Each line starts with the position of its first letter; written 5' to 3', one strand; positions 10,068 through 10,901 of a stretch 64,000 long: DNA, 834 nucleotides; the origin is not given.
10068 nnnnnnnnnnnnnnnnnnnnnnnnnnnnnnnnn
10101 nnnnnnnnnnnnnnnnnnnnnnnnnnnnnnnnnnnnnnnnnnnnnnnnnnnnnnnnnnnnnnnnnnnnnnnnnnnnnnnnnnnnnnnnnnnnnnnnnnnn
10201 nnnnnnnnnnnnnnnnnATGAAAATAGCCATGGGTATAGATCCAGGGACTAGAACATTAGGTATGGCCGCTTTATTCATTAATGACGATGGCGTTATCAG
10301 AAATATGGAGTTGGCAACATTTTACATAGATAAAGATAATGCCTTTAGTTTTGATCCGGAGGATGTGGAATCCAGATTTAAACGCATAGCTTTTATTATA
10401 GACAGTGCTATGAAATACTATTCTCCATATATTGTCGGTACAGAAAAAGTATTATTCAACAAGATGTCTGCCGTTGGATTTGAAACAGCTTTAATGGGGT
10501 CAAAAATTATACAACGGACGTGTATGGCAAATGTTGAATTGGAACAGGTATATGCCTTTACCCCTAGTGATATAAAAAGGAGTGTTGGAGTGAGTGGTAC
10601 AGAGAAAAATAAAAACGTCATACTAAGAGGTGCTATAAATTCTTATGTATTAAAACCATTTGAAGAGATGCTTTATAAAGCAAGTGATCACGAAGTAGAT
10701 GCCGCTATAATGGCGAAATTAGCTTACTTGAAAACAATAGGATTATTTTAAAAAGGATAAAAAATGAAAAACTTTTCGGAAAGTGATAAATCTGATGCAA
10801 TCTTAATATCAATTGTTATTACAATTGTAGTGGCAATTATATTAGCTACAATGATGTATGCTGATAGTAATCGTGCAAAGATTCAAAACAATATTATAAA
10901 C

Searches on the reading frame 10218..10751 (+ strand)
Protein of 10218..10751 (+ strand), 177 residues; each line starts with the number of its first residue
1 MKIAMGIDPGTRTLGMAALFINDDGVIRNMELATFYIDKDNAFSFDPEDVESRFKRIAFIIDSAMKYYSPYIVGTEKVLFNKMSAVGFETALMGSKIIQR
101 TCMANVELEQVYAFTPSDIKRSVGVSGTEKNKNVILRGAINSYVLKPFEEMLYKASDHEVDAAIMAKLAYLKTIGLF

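Call 90: search_protein_families(library=phrogs, proteins=[window:10218-10751:+], max_evalue=0.001)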
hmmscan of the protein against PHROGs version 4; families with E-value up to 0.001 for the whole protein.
window:10218-10751:+ (177 aa): 2 families
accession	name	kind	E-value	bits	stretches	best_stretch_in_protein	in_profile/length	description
phrog_159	-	DNA, RNA and nucleotide metabolism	1.8e-10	41.4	1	4-169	90-246/330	RuvC-like Holliday junction resolvase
phrog_1770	-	DNA, RNA and nucleotide metabolism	1.7e-06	29.1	1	1-172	3-150/158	Holliday junction resolvase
